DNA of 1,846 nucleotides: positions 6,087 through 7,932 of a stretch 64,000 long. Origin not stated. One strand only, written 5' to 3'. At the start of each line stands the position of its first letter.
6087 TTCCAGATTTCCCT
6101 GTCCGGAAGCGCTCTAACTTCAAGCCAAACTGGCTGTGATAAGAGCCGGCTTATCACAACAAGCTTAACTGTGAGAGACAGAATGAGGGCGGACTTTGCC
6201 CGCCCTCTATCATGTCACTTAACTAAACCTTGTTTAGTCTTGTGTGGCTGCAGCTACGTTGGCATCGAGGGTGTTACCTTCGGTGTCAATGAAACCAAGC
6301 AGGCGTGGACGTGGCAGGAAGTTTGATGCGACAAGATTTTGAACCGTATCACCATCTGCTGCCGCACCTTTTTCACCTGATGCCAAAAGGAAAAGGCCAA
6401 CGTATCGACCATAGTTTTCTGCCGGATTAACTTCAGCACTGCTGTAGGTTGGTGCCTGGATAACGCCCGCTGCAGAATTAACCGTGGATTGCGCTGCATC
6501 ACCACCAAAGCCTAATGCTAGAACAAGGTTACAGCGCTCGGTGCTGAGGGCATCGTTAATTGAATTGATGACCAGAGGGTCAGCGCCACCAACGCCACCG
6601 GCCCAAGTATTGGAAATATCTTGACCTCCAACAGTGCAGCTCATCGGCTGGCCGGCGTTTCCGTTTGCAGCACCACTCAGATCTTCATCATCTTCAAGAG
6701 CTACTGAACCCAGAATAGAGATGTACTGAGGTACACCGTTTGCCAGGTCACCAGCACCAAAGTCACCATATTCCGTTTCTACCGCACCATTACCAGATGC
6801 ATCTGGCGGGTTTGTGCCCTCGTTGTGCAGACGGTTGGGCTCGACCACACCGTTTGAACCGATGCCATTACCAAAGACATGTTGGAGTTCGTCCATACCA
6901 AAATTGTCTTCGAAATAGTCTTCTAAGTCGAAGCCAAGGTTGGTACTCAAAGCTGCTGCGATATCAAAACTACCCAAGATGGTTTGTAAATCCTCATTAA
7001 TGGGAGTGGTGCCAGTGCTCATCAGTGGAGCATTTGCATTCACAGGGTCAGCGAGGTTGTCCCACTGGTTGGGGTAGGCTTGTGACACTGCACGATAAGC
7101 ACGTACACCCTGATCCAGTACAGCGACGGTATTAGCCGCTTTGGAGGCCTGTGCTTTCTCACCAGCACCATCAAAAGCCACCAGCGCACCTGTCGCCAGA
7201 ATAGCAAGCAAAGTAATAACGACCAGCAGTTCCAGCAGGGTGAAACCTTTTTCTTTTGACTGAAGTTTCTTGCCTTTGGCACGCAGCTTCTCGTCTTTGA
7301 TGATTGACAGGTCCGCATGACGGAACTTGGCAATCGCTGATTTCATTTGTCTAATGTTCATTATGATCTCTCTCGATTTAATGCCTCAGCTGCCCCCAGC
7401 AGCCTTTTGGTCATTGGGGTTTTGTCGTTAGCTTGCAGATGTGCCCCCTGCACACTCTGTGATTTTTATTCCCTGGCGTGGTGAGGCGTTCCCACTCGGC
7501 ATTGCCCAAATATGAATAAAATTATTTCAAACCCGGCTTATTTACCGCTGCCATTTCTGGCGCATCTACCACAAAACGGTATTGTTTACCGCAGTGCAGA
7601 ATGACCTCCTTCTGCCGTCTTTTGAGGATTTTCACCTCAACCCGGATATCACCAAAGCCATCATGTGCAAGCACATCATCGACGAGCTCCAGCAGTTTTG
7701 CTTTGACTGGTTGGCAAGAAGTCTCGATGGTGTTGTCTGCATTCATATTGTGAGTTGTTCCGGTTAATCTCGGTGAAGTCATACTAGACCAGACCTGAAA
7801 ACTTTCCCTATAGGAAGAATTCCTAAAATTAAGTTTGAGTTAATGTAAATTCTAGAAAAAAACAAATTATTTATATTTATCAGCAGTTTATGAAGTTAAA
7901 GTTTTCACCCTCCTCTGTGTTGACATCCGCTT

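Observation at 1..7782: Non-canonical type IV filament operon: three oversized prepilins followed by GspL-like, GspM-like and GspE-like genes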

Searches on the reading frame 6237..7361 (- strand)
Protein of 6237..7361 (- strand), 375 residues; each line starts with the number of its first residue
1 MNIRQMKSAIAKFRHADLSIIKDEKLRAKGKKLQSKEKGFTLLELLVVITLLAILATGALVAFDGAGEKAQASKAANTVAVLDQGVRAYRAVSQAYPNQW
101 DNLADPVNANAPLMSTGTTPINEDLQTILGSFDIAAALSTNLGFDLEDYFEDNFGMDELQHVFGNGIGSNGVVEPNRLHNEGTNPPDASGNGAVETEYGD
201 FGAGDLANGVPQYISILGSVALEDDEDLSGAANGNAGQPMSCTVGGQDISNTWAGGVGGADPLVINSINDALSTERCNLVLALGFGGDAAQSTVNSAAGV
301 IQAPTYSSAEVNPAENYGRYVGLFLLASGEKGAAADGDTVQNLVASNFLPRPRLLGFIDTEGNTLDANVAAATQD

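Call 5: search_protein_families(library=pfam, proteins=[window:6237-7361:-], max_evalue=0.1)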
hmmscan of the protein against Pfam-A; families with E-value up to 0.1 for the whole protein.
window:6237-7361:- (375 aa): 1 family
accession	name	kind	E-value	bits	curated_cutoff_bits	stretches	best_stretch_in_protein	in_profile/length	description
PF07963.17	N_methyl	-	4.3e-09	36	21.2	1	35-60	2-27/27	Prokaryotic N-terminal methylation motif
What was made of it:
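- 6234..7361 (-): Prepilin 1 (375 aa; 38-aa conserved leader, mature about 337 aa). Proposed major pilin with a large head domain and a conserved Cys242-Cys277 pair. N_methyl E = 4e-9 (call 5).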

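Call 6: search_protein_families(library=ncbifam, proteins=[window:6237-7361:-], max_evalue=0.1)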
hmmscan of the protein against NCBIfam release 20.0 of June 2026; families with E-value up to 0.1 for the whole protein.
window:6237-7361:- (375 aa): 13 families
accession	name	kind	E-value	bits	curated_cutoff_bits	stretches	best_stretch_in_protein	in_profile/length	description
TIGR01708.2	typeII_sec_gspH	equivalog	1.2e-08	35.1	80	1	37-78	1-42/169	type II secretion system minor pseudopilin GspH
TIGR02532.1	IV_pilin_GFxxxE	domain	2.5e-07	30.2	16.3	1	38-60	2-24/24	prepilin-type N-terminal cleavage/methylation domain-containing protein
TIGR01710.1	typeII_sec_gspG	equivalog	2.8e-07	30.7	88.85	1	38-104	1-67/134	type II secretion system major pseudopilin GspG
NF007862.0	PRK10574.1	equivalog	0.00017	21.7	138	1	35-72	2-39/145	prepilin peptidase-dependent pilin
NF007800.0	PRK10506.1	equivalog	0.00032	20.5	158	1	33-71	4-42/163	prepilin peptidase-dependent protein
TIGR01711.1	gspJ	equivalog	0.0012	18.6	64.85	1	38-76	1-39/192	type II secretion system minor pseudopilin GspJ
NF041013.1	T4P_ComGE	equivalog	0.0032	17.5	49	1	37-70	3-36/83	competence type IV pilus minor pilin ComGE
NF041775.1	typeIV_PilA_Myxo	equivalog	0.005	16.8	400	1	33-76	6-49/214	type IV pilin protein PilA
NF040999.1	pilin_ComGC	equivalog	0.008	16.4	75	1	37-93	1-57/84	competence type IV pilus major pilin ComGC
NF038304.1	EPS_HpsC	equivalog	0.021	14.4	200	1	26-63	9-45/318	hormogonium polysaccharide secretion pseudopilin HpsC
NF047827.1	T3SSXpsH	equivalog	0.038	13.8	160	1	38-100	1-62/145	type II secretion system protein XpsH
NF040982.1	ComGD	equivalog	0.067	13.6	70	0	37-59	1-23/139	competence type IV pilus minor pilin ComGD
TIGR02596.1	TIGR02596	subfamily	0.09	12.8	70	0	40-76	1-37/196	Verru_Chthon cassette protein D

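Call 38: find_homologous_proteins(query=window:6237-7361:-, max_evalue=0.001)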
Query window:6237-7361:- (375 aa): 422 proteins with E <= 0.001 among 8000 candidates; the best 120 are listed.
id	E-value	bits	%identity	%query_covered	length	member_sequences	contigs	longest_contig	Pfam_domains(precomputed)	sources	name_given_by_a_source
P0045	3.0e-240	815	100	100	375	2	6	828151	PF07963.18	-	-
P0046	2.1e-208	710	88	100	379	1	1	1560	PF07963.18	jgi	jgi:prepilin-type N-terminal cleavage/methylation domain-containing protein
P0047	2.7e-205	700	86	100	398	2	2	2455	PF07963.18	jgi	jgi:prepilin-type N-terminal cleavage/methylation domain-containing protein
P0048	3.7e-186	637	80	100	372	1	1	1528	PF07963.18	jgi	jgi:prepilin-type N-terminal cleavage/methylation domain-containing protein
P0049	7.5e-186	636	81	100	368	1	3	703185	PF07963.18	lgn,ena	-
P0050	3.3e-179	614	77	100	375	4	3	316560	PF07963.18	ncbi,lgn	-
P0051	6.0e-175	600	76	100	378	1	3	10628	PF07963.18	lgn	-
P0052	4.9e-165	567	72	100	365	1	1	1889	PF07963.18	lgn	-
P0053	1.3e-164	566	72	98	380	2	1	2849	PF07963.18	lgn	-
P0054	1.9e-159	549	70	100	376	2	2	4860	PF07963.18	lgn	-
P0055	2.4e-158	545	72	100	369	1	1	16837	PF07963.18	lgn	-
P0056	1.2e-152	526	70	100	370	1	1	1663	PF07963.18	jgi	jgi:prepilin-type N-terminal cleavage/methylation domain-containing protein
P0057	9.1e-151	520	71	100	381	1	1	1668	PF07963.18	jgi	jgi:prepilin-type N-terminal cleavage/methylation domain-containing protein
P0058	1.5e-149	516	69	100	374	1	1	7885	PF07963.18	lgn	-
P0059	1.8e-149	516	70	100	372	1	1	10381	PF07963.18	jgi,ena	-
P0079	2.0e-119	417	61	90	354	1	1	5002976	PF07963.18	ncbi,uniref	ncbi:prepilin-type N-terminal cleavage/methylation domain-containing protein [Methylotuvimicrobium s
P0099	5.2e-64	235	46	90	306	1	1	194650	PF07963.18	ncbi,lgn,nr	ncbi:MAG: prepilin-type N-terminal cleavage/methylation domain-containing protein [Methylotenera sp.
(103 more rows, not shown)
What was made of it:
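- NCBI names the pilins 'type II secretion system protein' (call 38).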

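Call 52: predict_structure(alignment_id=A3)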
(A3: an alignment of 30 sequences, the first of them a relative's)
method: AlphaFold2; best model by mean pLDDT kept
length: 375 residues; sequences in the alignment: 30
mean_pLDDT: 87.3   pTM: 0.79
mean pLDDT of the five models: 87.3, 83.5, 82.0, 81.0, 78.2
residues with pLDDT >= 90: 206; 70-90: 141; 50-70: 28; < 50: 0
segments of 3 or more residues with pLDDT < 50: none
pLDDT, mean of each block of 10 residues (from residue 1): 69 75 82 69 80 74 70 87 90 89 95 89 95 93 91 90 95 93 93 92 82 96 94 94 96 88 84 93 81 74 82 92 96 94 96 94 90 78
secondary structure, 60 per line:
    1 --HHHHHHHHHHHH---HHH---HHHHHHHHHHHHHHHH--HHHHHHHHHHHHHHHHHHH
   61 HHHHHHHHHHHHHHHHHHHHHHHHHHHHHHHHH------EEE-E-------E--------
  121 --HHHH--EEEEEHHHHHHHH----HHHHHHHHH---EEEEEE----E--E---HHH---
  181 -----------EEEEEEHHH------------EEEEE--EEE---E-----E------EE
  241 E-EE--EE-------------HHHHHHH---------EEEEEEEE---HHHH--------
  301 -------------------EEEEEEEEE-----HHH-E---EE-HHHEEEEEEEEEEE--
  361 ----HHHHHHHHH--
elements in order: H3-14 H24-39 H42-93 E100-102 H123-126 E129-133 H134-141 H146-154 E158-163 E192-197 E213-217 E220-222 E239-241 H262-268 E278-285 H289-292 E320-328 E348-358 H365-373
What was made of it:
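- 6234..7361 (-): AlphaFold2 pLDDT 87, pTM 0.79 (call 52).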

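Call 55: fold_search(model_id=the predicted structure, library=pdb)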
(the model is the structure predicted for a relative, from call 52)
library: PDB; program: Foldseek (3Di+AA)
matches with E <= 10: 20; with E <= 0.001: 0
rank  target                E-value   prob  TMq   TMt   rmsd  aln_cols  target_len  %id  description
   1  2iml_B                8.1e-01  0.01  0.06  0.10  17.7       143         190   17  Crystal structure of a hypothetical protein from Archaeoglobus fulgidus binding riboflavin 5'-phosphate (released 2006-10-17)
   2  2iml_D                1.2e+00  0.01  0.06  0.10  17.7       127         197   16  Crystal structure of a hypothetical protein from Archaeoglobus fulgidus binding riboflavin 5'-phosphate (released 2006-10-17)
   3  9y6s_8q               2.5e+00  0.01  0.07  0.06  11.7       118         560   12  96-nm repeat of the Leishmania tarentolae doublet microtubule (released 2025-12-17)
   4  4dr1_Q                3.4e+00  0.01  0.07  0.16  12.8       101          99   10  Crystal structure of the apo 30S ribosomal subunit from Thermus thermophilus (HB8) (released 2012-11-14)
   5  3gn9_A                4.9e+00  0.16  0.09  0.29   1.0        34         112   29  Crystal structure of the major pseudopilin from the type 2 secretion system of Vibrio vulnificus (released 2009-07-28)
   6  3fu1_B                5.2e+00  0.18  0.09  0.30   0.7        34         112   29  Crystal structure of the major pseudopilin from the type 2 secretion system of Vibrio cholerae (released 2009-07-28)
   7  4lw9_I                5.2e+00  0.15  0.08  0.26   0.7        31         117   29  Crystal structure of Vibrio cholera major pseudopilin EpsG (released 2014-07-16)
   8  4lw9_A                5.9e+00  0.15  0.09  0.28   0.8        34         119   29  Crystal structure of Vibrio cholera major pseudopilin EpsG (released 2014-07-16)
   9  8r2e_B                5.9e+00  0.01  0.07  0.14   8.4        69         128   12  X-ray crystallographic structure of SnoaL2 in complex with the polyketide reaction product (released 2024-08-07)
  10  8r2b_B                5.9e+00  0.01  0.07  0.14   8.4        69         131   12  X-ray crystallographic structure of SnoaL2 in complex with the polyketide substrate (released 2024-08-07)
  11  4lw9_K                7.1e+00  0.12  0.08  0.26   0.8        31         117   29  Crystal structure of Vibrio cholera major pseudopilin EpsG (released 2014-07-16)
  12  3i0y_C                7.1e+00  0.01  0.07  0.14   8.2        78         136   10  Crystal structure of a putative polyketide cyclase (xcc0381) from xanthomonas campestris pv. campestris at 1.50 A reso (released 2009-07-21)
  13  4z5y                  7.1e+00  0.00  0.07  0.08   6.4        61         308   16  The 1.56-angstrom crystal structure of copper(II)-bound PqqB from Pseudomonas Putida (released 2016-04-13)
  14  3gn9_C                7.6e+00  0.11  0.08  0.27   0.9        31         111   29  Crystal structure of the major pseudopilin from the type 2 secretion system of Vibrio vulnificus (released 2009-07-28)
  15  2gex_A                7.6e+00  0.01  0.08  0.17   8.7        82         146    7  Crystal structure of SnoaL2 a putative hydroxylase from Streptomyces nogalater (released 2006-07-18)
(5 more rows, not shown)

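Call 92: find_encoding_contigs(protein=P0099, flank=10000, max_places=1)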
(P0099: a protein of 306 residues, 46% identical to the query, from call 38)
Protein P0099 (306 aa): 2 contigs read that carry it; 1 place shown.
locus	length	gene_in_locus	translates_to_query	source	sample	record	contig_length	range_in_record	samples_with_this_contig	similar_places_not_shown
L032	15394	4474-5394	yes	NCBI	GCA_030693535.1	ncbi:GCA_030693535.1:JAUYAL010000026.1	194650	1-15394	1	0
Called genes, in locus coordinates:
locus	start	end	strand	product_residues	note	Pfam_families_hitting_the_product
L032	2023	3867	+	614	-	PF04932:Wzy_C, PF11846:Wzy_C_2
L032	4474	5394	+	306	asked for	PF07963:N_methyl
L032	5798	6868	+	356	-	PF07963:N_methyl (weak)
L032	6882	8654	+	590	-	-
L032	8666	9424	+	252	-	-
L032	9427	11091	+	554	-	PF05157:MshEN, PF00437:T2SSE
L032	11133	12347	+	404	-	PF28597:T2SSF_N, PF00482:T2SSF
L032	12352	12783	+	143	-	-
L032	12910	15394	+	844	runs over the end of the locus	PF00263:Secretin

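Call 93: find_encoding_contigs(protein=P0079, flank=10000, max_places=1)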
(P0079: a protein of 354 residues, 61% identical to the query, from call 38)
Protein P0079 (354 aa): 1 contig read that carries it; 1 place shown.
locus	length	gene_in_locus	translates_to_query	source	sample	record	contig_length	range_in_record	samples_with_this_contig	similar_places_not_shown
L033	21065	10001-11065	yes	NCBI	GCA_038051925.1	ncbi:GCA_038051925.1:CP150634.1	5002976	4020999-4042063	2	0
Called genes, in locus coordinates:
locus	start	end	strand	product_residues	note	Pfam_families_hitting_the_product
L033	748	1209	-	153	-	PF02623:FliW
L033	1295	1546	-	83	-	-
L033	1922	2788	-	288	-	PF13519:VWA_2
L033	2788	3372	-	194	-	-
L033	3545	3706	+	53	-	-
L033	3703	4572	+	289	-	PF10112:Halogen_Hydrol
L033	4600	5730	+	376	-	PF05816:TelA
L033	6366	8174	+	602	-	PF00263:Secretin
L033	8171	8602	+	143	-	PF08238:Sel1 (weak)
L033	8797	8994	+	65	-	-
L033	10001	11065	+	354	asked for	PF07963:N_methyl (weak)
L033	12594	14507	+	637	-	-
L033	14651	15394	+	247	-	PF07963:N_methyl (weak), PF08334:T2SSG (faint)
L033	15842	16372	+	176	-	-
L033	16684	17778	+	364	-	-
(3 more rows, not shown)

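Call 103: fold_search(model_id=the predicted structure, library=viral)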
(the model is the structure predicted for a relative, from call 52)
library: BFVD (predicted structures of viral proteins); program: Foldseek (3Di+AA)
matches with E <= 10: 30; with E <= 0.001: 0
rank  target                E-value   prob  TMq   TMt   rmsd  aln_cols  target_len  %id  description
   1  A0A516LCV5            9.7e-01  0.01  0.06  0.10  18.7       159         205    9  (no name in the UniProt tables at hand)
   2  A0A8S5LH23            3.4e+00  0.02  0.08  0.14  10.2       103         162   16  Uncharacterized protein [Myoviridae sp. cte0t5]
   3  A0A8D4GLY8            4.3e+00  0.01  0.07  0.12   4.8        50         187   10  (no name in the UniProt tables at hand)
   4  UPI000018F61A         4.6e+00  0.00  0.06  0.07  11.7        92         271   10  (no name look-up for this kind of identifier)
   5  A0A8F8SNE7            5.5e+00  0.01  0.07  0.10   6.6        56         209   16  (no name in the UniProt tables at hand)
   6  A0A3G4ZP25            5.5e+00  0.00  0.08  0.07  14.3       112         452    8  N-acetyltransferase domain-containing protein [Terrestrivirus sp.]
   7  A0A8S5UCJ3            5.5e+00  0.00  0.05  0.05  15.0        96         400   10  Dockerin type 1 [Siphoviridae sp. ctgN495]
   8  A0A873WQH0            5.9e+00  0.01  0.08  0.16   9.8        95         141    9  (no name in the UniProt tables at hand)
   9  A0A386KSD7            6.3e+00  0.09  0.11  0.12   7.9        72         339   19  Uncharacterized protein [Microbacterium phage ValentiniPuff]
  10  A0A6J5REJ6            6.7e+00  0.00  0.07  0.11  13.8       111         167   10  DUF669 domain-containing protein [uncultured Caudovirales phage]
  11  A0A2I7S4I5            7.1e+00  0.01  0.06  0.15   8.8        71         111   10  (no name in the UniProt tables at hand)
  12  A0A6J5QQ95            7.1e+00  0.01  0.09  0.17  13.2       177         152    8  Uncharacterized protein [uncultured Caudovirales phage]
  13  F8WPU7                7.1e+00  0.00  0.07  0.16   6.9        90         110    9  (no name in the UniProt tables at hand)
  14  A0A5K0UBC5            7.5e+00  0.00  0.08  0.10  15.6       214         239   10  Uncharacterized protein [Yasminevirus sp. GU-2018]
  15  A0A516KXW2            7.5e+00  0.00  0.06  0.04  25.1       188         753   14  (no name in the UniProt tables at hand)
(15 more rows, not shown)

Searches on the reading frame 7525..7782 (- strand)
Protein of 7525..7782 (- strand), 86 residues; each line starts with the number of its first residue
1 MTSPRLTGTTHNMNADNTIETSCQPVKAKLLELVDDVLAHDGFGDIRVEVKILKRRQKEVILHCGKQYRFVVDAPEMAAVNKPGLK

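Call 5: search_protein_families(library=pfam, proteins=[window:7525-7782:-], max_evalue=0.1)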
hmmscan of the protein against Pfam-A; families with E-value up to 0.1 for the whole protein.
window:7525-7782:- (86 aa): 0 families

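Call 6: search_protein_families(library=ncbifam, proteins=[window:7525-7782:-], max_evalue=0.1)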
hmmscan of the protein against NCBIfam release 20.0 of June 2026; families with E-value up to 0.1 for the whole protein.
window:7525-7782:- (86 aa): 0 families
